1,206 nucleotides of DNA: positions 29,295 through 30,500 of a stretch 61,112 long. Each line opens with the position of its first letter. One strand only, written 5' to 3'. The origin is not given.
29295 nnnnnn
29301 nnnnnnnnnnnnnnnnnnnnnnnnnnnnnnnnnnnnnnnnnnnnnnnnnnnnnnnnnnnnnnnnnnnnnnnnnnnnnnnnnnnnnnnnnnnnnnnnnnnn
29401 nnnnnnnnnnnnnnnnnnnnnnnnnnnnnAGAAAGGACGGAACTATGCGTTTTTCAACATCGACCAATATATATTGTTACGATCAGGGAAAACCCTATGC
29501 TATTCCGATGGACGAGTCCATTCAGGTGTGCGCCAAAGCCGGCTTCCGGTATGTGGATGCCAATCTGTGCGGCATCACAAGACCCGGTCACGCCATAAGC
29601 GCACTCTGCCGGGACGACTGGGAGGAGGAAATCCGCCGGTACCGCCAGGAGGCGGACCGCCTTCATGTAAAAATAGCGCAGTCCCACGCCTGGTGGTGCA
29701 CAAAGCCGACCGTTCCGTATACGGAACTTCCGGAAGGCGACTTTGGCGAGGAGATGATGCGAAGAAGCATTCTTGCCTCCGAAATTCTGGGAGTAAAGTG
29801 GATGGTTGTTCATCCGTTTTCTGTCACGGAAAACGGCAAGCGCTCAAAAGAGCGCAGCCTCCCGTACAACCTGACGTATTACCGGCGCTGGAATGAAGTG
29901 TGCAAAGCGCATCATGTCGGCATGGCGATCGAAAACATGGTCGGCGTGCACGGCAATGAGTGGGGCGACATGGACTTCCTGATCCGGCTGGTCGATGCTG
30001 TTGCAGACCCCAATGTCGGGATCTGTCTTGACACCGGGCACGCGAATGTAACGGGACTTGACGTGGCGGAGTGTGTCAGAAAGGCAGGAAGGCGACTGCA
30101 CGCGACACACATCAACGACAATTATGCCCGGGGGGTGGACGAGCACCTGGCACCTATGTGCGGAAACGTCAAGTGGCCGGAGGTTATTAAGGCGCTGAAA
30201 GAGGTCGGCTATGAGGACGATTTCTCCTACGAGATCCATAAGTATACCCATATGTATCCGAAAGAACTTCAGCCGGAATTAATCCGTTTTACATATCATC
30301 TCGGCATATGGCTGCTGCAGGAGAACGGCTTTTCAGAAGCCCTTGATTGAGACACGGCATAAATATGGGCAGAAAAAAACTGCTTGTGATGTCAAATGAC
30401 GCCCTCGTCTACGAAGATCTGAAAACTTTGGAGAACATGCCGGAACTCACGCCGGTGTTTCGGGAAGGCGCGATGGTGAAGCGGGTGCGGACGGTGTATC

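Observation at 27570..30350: Flavoprotein with a carbohydrate-binding-like tail tightly coupled to a xylose-isomerase-like TIM barrel: possible new oxidase partner for keto-intermediate (oxidise-then-eliminate) glycoside cleavage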

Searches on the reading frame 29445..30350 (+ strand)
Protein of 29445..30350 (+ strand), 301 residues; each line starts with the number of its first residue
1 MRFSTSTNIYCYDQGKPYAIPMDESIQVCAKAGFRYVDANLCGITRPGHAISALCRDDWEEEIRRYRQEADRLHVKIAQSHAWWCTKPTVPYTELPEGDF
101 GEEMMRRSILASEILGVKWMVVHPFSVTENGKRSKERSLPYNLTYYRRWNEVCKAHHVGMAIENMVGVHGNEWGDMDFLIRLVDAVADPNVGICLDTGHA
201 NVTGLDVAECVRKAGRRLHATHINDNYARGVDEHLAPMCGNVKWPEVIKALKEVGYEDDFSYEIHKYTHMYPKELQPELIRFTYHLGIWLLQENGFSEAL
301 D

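Call 7: search_protein_families(library=pfam, proteins=[window:29445-30350:+], max_evalue=0.01)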
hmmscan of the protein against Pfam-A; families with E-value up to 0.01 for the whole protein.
window:29445-30350:+ (301 aa): 1 family
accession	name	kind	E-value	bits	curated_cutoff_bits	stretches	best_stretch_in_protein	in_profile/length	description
PF01261.30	AP_endonuc_2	-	9.7e-29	101.2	31.1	1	27-281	2-244/249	Xylose isomerase-like TIM barrel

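Call 8: search_protein_families(library=ncbifam, proteins=[window:29445-30350:+], max_evalue=0.01)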
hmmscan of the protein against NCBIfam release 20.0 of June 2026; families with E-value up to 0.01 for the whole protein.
window:29445-30350:+ (301 aa): 14 families
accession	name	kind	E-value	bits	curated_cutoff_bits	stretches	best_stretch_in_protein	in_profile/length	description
NF041099.2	keto_glucon_epim_IolO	equivalog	1e-11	44.7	300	1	132-264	120-246/269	5-keto-L-gluconate epimerase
NF051856.1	PsicseEpim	equivalog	1.3e-11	44.9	300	1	116-261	105-242/287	D-psicose 3-epimerase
NF002196.0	PRK01060.1-1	equivalog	9.8e-09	34.9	333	1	97-210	84-193/297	deoxyribonuclease IV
TIGR00587.1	nfo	subfamily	5.2e-08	32.5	129.65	1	100-208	86-190/279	deoxyribonuclease IV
NF002198.0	PRK01060.1-3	equivalog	6.9e-08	32.4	244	1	148-242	114-216/253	deoxyribonuclease IV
TIGR04379.1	myo_inos_iolE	equivalog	7.1e-06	25.8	290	1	151-225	140-211/290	myo-inosose-2 dehydratase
NF002197.0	PRK01060.1-2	equivalog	9.4e-06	24.9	376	1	60-209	54-200/289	deoxyribonuclease IV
NF041277.1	coba_remo_CbiR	equivalog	9.6e-06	25.3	105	1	109-269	91-239/249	cobamide remodeling phosphodiesterase CbiR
NF007360.0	PRK09856.1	equivalog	4.3e-05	23.2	305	1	153-264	135-248/276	fructoselysine 3-epimerase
TIGR03234.1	OH-pyruv-isom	equivalog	6.3e-05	22.4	353.45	1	176-263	157-239/254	hydroxypyruvate isomerase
NF002199.0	PRK01060.1-4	equivalog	9.1e-05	21.7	315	1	153-208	135-191/282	deoxyribonuclease IV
NF009689.0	PRK13210.1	subfamily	0.0015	17.8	200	1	102-267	94-259/286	L-ribulose-5-phosphate 3-epimerase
NF009688.0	PRK13209.1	subfamily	0.0021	17.1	317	1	102-265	98-255/286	L-ribulose-5-phosphate 3-epimerase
NF007441.0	PRK09989.1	equivalog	0.0085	15.9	412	0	181-263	163-240/258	HPr family phosphocarrier protein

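Call 11: search_solved_structures(query=window:29445-30350:+, max_evalue=1)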
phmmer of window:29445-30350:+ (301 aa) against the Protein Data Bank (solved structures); distinct sequences matched with E-value up to 1: 39.
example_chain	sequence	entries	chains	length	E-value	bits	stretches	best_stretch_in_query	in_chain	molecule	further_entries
3wqo_A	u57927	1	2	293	3.3e-12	49.6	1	103-265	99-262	Uncharacterized protein MJ1311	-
2zvr_A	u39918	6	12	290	1.9e-07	34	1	156-262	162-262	Uncharacterized protein TM_0416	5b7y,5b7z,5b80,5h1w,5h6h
8xix_A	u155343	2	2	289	2e-06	30.6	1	127-258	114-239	D-tagatose 3-epimerase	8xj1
8xiv_A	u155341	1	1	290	2e-06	30.6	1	127-258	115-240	D-tagatose 3-epimerase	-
1i60_A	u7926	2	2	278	2.8e-06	30.2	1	112-267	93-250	IOLI PROTEIN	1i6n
3vyl_A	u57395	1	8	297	8.3e-05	25.3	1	182-264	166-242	L-ribulose 3-epimerase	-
3aal_A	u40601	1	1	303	9.2e-05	25.2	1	93-209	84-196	Probable endonuclease 4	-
3lmz_A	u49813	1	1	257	0.00017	24.3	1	187-266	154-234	Putative sugar isomerase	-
7x7w_A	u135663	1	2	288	0.00032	23.4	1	176-257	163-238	D-PSICOSE 3-EPIMERASE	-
7cj9_A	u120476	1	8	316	0.00077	22.1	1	181-267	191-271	Epimerase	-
7cj4_A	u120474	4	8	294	0.00079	22.1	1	181-267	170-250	Epimerase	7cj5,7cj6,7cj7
7cj8_A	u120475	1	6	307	0.00088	21.9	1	181-267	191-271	Epimerase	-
5zhz_A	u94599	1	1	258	0.00091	21.9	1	146-254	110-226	Probable endonuclease 4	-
4pfh_A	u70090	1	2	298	0.0016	21.1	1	174-260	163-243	D-tagatose 3-epimerase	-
2ou4_A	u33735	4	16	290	0.0023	20.6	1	174-259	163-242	D-tagatose 3-epimerase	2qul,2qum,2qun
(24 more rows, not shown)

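Call 23: find_homologous_proteins(query=window:29445-30350:+, max_evalue=0.00001)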
Query window:29445-30350:+ (301 aa): 240 proteins with E <= 0.00001 among 761 candidates; the best 120 are listed.
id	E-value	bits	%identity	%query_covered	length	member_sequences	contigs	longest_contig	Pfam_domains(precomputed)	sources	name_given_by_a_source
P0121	2.0e-206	703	97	100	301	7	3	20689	PF01261.31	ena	-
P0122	2.8e-158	544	75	97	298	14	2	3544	PF01261.31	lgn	-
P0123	1.8e-146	506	73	97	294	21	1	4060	PF01261.31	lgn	-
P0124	2.1e-101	358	51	98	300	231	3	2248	PF01261.31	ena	-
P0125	2.5e-101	357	53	97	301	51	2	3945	PF01261.31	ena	-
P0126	7.1e-101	356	51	98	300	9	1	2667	PF01261.31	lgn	-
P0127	1.1e-98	349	52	99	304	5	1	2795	PF01261.31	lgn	-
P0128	8.1e-97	342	49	99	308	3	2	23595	PF01261.31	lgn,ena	-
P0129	2.5e-96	341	52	99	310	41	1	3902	PF01261.31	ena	-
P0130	1.3e-95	338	50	99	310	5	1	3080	PF01261.31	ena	-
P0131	1.6e-95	338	50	99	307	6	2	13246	PF01261.31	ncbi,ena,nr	ncbi:MAG: sugar phosphate isomerase/epimerase [Clostridia bacterium]|nr:sugar phosphate isomerase/ep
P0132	2.0e-94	335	51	99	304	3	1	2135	PF01261.31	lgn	-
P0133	5.7e-94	333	51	99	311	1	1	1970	PF01261.31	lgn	-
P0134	1.8e-93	331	48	99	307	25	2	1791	PF01261.31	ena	-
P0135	1.8e-93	331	49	97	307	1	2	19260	PF01261.31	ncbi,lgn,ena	-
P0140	3.8e-91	324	48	99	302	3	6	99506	PF01261.31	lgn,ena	-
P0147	9.6e-89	316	48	99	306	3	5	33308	PF01261.31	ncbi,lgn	-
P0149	5.3e-88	314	51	97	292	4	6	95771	PF01261.31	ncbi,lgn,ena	-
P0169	3.5e-81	291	46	97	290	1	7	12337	PF01261.31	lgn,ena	-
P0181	8.6e-79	283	44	97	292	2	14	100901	PF01261.31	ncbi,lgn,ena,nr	ncbi:MAG: sugar phosphate isomerase/epimerase [Hungatella sp.]|nr:sugar phosphate isomerase/epimeras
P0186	6.8e-77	277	45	97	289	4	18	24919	PF01261.31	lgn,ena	-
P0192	1.5e-75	273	45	97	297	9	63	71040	PF01261.31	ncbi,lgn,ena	-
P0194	4.9e-75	271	46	97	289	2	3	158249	PF01261.31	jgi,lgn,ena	-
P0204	5.2e-70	254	45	97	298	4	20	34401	PF01261.31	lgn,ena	-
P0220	5.2e-52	195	35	97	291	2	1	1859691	PF01261.31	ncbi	-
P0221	7.9e-52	195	38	97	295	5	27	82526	PF01261.31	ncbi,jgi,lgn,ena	ncbi:MAG TPA: sugar phosphate isomerase/epimerase family protein [Thermoclostridium sp.]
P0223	2.4e-50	190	39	97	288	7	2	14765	PF01261.31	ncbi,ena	-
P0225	7.1e-50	188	37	97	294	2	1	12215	PF01261.31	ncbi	-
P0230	6.0e-48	182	39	97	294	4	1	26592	PF01261.31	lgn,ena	-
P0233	5.8e-47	179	37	97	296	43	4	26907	PF01261.31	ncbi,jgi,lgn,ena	-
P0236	3.2e-46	176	35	99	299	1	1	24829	PF01261.31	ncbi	-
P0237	3.3e-46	176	36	97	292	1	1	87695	PF01261.31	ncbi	-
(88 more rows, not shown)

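Call 24: find_encoding_contigs(protein=P0181, flank=8000, max_places=2)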
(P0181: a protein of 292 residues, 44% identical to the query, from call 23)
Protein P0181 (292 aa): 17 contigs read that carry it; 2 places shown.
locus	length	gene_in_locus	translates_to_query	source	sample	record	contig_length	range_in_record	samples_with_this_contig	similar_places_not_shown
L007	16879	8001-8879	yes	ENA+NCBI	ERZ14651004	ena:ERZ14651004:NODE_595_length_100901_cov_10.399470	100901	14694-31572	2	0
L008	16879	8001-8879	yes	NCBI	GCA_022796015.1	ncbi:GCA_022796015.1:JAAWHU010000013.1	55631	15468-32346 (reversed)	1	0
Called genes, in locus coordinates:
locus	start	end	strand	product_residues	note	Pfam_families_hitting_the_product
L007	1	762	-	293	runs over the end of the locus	PF00126:HTH_1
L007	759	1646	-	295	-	PF00126:HTH_1, PF03466:LysR_substrate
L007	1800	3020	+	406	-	PF00756:Esterase (weak), PF01738:DLH, PF00326:Peptidase_S9 (faint)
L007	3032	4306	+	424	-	PF06808:DctM (faint), PF03600:CitMHS, PF00939:Na_sulph_symp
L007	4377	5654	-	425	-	PF00275:EPSP_synthase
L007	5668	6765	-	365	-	PF01118:Semialdhyde_dh (weak), PF03446:NAD_binding_2, PF03807:F420_oxidored, PF02153:PDH_N, PF20463:PDH_C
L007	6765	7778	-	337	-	PF18152:DAHP_snth_FXD, PF00793:DAHP_synth_1, PF03102:NeuB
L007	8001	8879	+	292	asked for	PF01261:AP_endonuc_2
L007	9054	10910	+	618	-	PF00890:FAD_binding_2 (weak), PF01134:GIDA (weak), PF12831:FAD_oxidored, PF13450:NAD_binding_8 (weak), PF24135:DUF7402 (faint)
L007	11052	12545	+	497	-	PF13416:SBP_bac_8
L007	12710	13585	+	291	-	PF00528:BPD_transp_1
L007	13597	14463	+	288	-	PF00528:BPD_transp_1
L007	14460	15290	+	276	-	PF00702:Hydrolase, PF08282:Hydrolase_3, PF13419:HAD_2 (faint), PF05116:S6PP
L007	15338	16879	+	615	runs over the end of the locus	PF00890:FAD_binding_2 (weak), PF01134:GIDA (faint), PF01266:DAO (faint), PF12831:FAD_oxidored, PF13450:NAD_binding_8 (weak)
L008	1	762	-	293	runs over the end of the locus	PF00126:HTH_1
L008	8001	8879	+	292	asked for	PF01261:AP_endonuc_2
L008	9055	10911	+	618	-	PF00890:FAD_binding_2 (weak), PF01134:GIDA (weak), PF12831:FAD_oxidored, PF13450:NAD_binding_8 (weak), PF24135:DUF7402 (faint)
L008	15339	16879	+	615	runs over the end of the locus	PF00890:FAD_binding_2 (weak), PF01134:GIDA (faint), PF01266:DAO (faint), PF12831:FAD_oxidored, PF13450:NAD_binding_8 (weak)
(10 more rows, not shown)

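Call 25: find_encoding_contigs(protein=P0220, flank=8000, max_places=2)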
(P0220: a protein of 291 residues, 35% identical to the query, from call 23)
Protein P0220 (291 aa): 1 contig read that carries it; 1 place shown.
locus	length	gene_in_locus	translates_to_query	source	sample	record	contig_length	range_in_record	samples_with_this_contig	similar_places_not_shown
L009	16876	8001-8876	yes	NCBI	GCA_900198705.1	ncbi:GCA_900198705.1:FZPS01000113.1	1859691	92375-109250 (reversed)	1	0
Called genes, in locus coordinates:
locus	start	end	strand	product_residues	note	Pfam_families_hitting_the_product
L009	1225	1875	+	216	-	PF00797:Acetyltransf_2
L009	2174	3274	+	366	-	PF03845:Spore_permease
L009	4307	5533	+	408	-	PF00579:tRNA-synt_1b, PF22421:SYY_C-terminal, PF01479:S4 (weak)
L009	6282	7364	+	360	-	PF00534:Glycos_transf_1, PF13692:Glyco_trans_1_4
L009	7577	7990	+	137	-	PF08352:oligo_HPY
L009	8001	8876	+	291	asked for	PF01261:AP_endonuc_2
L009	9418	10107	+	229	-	PF01554:MatE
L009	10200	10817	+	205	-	PF00440:TetR_N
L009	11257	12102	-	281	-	PF13276:HTH_21, PF00665:rve, PF13683:rve_3, PF13333:rve_2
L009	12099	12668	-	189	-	PF13384:HTH_23 (faint), PF13518:HTH_28, PF13551:HTH_29 (faint), PF13565:HTH_32 (faint), PF01527:HTH_Tnp_1 (weak), PF13518:HTH_28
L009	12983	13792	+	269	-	-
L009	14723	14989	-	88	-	PF04892:VanZ-LLP1 (weak)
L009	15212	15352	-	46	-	-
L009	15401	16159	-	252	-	PF19567:CpsB_CapC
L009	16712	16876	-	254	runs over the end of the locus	PF00005:ABC_tran, PF02463:SMC_N (faint), PF13555:AAA_29 (faint), PF13304:AAA_21 (faint)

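Call 26: find_encoding_contigs(protein=P0194, flank=8000, max_places=2)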
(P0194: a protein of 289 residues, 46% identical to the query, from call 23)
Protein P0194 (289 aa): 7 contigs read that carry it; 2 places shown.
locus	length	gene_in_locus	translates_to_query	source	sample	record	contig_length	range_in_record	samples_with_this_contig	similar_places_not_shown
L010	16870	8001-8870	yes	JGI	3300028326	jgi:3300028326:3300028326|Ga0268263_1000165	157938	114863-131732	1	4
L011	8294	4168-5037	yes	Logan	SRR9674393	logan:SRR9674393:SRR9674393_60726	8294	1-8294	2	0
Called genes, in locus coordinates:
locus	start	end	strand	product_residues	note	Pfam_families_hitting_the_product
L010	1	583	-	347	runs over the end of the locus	PF00356:LacI, PF00532:Peripla_BP_1, PF13377:Peripla_BP_3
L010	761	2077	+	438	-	PF00465:Fe-ADH, PF13685:Fe-ADH_2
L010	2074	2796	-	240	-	PF00392:GntR, PF07702:UTRA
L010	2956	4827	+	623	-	PF00890:FAD_binding_2, PF01134:GIDA (weak), PF01266:DAO (faint), PF12831:FAD_oxidored, PF13450:NAD_binding_8 (weak)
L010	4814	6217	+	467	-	PF01547:SBP_bac_1, PF13416:SBP_bac_8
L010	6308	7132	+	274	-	PF00528:BPD_transp_1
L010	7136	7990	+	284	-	PF00528:BPD_transp_1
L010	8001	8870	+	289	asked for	PF01261:AP_endonuc_2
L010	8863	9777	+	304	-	PF00753:Lactamase_B, PF16661:Lactamase_B_6 (weak)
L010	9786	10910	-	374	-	PF00480:ROK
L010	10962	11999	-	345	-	PF08240:ADH_N, PF16912:Glu_dehyd_C (weak), PF00107:ADH_zinc_N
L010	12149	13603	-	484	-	PF01232:Mannitol_dh, PF08125:Mannitol_dh_C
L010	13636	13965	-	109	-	-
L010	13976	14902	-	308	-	PF20562:DUF6772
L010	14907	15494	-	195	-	PF00702:Hydrolase, PF13419:HAD_2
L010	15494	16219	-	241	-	-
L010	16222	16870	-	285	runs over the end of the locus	PF00528:BPD_transp_1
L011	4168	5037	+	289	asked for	PF01261:AP_endonuc_2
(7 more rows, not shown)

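Call 28: find_encoding_contigs(protein=P0221, flank=8000, max_places=2)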
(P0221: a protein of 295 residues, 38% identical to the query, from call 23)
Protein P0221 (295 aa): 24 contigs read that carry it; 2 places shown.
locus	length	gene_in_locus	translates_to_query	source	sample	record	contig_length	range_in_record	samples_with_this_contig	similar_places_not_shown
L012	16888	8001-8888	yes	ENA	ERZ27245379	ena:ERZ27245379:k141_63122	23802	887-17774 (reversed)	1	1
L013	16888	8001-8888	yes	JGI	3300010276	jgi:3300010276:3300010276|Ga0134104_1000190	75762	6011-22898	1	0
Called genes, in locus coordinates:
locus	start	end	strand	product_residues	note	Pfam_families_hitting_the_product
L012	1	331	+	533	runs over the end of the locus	PF00072:Response_reg, PF00165:HTH_AraC, PF12833:HTH_18, PF00165:HTH_AraC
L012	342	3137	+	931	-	PF00672:HAMP (faint), PF02743:dCache_1 (weak), PF06580:His_kinase, PF02518:HATPase_c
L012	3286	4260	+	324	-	PF00528:BPD_transp_1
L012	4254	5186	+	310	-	PF00528:BPD_transp_1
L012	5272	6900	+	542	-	-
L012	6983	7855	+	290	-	PF01261:AP_endonuc_2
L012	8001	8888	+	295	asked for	PF01261:AP_endonuc_2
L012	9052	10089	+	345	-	PF00753:Lactamase_B, PF23023:Anti-Pycsar_Apyc1 (weak), PF12706:Lactamase_B_2 (weak)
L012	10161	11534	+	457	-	PF00465:Fe-ADH, PF13685:Fe-ADH_2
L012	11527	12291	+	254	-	PF03009:GDPD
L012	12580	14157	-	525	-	PF00884:Sulfatase, PF01663:Phosphodiest (weak), PF16347:SGSH_C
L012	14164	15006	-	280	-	PF00528:BPD_transp_1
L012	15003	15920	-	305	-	PF00528:BPD_transp_1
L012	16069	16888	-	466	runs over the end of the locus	PF01547:SBP_bac_1, PF13416:SBP_bac_8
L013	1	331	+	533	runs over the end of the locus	PF00072:Response_reg, PF00165:HTH_AraC, PF12833:HTH_18, PF00165:HTH_AraC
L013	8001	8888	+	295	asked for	PF01261:AP_endonuc_2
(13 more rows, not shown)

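Call 29: find_encoding_contigs(protein=P0140, flank=8000, max_places=2)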
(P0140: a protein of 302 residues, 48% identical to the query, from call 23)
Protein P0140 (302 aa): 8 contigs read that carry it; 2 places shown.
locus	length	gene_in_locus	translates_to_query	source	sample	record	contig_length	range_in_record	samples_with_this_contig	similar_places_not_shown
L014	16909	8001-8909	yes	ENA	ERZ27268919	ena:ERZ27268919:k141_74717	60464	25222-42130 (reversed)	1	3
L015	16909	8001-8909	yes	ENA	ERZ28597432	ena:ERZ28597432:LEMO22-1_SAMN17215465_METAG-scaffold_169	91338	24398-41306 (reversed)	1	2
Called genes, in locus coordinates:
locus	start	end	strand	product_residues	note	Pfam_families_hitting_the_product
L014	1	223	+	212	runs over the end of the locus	PF00657:Lipase_GDSL (weak), PF13472:Lipase_GDSL_2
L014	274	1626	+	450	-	PF00465:Fe-ADH, PF13685:Fe-ADH_2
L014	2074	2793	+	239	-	PF00392:GntR, PF13545:HTH_Crp_2 (weak), PF07702:UTRA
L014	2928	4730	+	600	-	PF00890:FAD_binding_2 (weak), PF01266:DAO (faint), PF12831:FAD_oxidored, PF13450:NAD_binding_8 (weak), PF24135:DUF7402 (faint)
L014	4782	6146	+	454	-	PF13416:SBP_bac_8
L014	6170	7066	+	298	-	PF00528:BPD_transp_1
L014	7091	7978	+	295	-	PF00528:BPD_transp_1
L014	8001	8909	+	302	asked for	PF01261:AP_endonuc_2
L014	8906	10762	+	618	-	PF00890:FAD_binding_2 (weak), PF01134:GIDA (weak), PF07992:Pyr_redox_2 (weak), PF12831:FAD_oxidored, PF13450:NAD_binding_8, PF00754:F5_F8_type_C (faint)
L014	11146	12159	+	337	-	PF01547:SBP_bac_1, PF13416:SBP_bac_8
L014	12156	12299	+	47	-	-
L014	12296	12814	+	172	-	PF00754:F5_F8_type_C, PF22633:F5_F8_type_C_2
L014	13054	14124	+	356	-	PF01636:APH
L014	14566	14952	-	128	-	PF18029:Glyoxalase_6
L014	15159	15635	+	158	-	-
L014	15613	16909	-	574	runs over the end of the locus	PF00587:tRNA-synt_2b, PF04073:tRNA_edit, PF03129:HGTP_anticodon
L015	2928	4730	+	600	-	PF00890:FAD_binding_2 (weak), PF01266:DAO (faint), PF12831:FAD_oxidored, PF13450:NAD_binding_8 (weak), PF24135:DUF7402 (faint)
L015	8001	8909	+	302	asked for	PF01261:AP_endonuc_2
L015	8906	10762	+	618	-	PF00890:FAD_binding_2 (weak), PF01134:GIDA (weak), PF07992:Pyr_redox_2 (weak), PF12831:FAD_oxidored, PF13450:NAD_binding_8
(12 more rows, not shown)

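Call 38: search_solved_structures(query=A2, max_evalue=0.01)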
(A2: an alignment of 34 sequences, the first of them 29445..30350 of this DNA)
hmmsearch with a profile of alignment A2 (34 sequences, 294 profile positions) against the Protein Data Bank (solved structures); distinct sequences matched with E-value up to 0.01: 51.
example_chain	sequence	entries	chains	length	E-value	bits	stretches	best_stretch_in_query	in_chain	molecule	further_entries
3wqo_A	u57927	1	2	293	2.5e-26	95.9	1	60-268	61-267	Uncharacterized protein MJ1311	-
8xix_A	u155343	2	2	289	2.3e-15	59.8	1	125-256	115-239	D-tagatose 3-epimerase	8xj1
8xiv_A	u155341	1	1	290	2.3e-15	59.8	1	125-256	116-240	D-tagatose 3-epimerase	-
1i60_A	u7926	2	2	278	2.5e-13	53.2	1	92-262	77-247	IOLI PROTEIN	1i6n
3vni_A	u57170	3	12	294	3.5e-13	52.7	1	59-258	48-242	Xylose isomerase domain protein TIM barrel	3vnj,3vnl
3vnk_A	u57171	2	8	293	3.5e-13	52.7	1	59-258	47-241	Xylose isomerase domain protein TIM barrel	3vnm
7e9w_A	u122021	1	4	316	4.3e-13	52.4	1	59-258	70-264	D-psicose 3-epimerase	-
2zvr_A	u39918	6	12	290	4.4e-13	52.4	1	91-262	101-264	Uncharacterized protein TM_0416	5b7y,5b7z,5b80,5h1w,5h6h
7cj4_A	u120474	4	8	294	7.7e-13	51.6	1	38-262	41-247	Epimerase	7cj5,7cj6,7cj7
7cj8_A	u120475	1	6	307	9e-13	51.4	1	54-262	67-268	Epimerase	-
7cj9_A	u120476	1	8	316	1.8e-12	50.3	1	54-262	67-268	Epimerase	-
7x7w_A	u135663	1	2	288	3.2e-12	49.6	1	59-258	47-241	D-PSICOSE 3-EPIMERASE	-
4pfh_A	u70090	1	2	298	8.2e-12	48.2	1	59-258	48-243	D-tagatose 3-epimerase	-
3aal_A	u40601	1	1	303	4.5e-11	45.8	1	59-240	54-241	Probable endonuclease 4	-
4xsl_A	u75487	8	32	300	9.2e-11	44.8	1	61-258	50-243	D-tagatose 3-epimerase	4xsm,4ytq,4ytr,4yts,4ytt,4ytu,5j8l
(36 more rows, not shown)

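Call 44: find_related_loci(query=A2, collection=metagenome_contigs, flank=10000)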
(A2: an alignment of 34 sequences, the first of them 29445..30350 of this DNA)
Query A2 (301 aa) in metagenome_contigs; peptide patterns used: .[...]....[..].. (x = any residue, [..] = any of these).
113 stretches matched a pattern; 103 encode a relative of the query (tblastn E <= 1e-3); the best 80 are kept; 80 distinct loci.
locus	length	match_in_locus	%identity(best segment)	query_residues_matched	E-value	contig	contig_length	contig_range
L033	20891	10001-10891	51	1-295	3e-107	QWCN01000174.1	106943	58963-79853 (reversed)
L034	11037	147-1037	51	1-295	1e-105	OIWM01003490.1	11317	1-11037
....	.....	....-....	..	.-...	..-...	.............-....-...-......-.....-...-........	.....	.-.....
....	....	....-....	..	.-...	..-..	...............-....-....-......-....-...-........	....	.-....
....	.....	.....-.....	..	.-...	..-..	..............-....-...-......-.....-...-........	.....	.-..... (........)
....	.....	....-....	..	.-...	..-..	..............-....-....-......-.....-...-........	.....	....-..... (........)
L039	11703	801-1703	49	1-299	1e-98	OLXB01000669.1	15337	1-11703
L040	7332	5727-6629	48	1-299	1e-98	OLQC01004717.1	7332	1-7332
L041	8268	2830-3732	49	1-299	1e-98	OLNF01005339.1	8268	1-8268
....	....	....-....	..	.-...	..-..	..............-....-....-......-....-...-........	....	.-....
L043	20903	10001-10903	49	1-299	1e-98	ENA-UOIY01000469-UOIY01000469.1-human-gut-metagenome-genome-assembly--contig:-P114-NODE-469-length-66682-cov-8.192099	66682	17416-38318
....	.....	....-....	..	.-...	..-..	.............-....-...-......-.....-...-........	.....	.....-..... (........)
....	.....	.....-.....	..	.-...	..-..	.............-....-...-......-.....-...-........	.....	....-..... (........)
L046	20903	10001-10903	49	1-299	1e-98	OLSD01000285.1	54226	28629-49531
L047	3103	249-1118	47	1-291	2e-91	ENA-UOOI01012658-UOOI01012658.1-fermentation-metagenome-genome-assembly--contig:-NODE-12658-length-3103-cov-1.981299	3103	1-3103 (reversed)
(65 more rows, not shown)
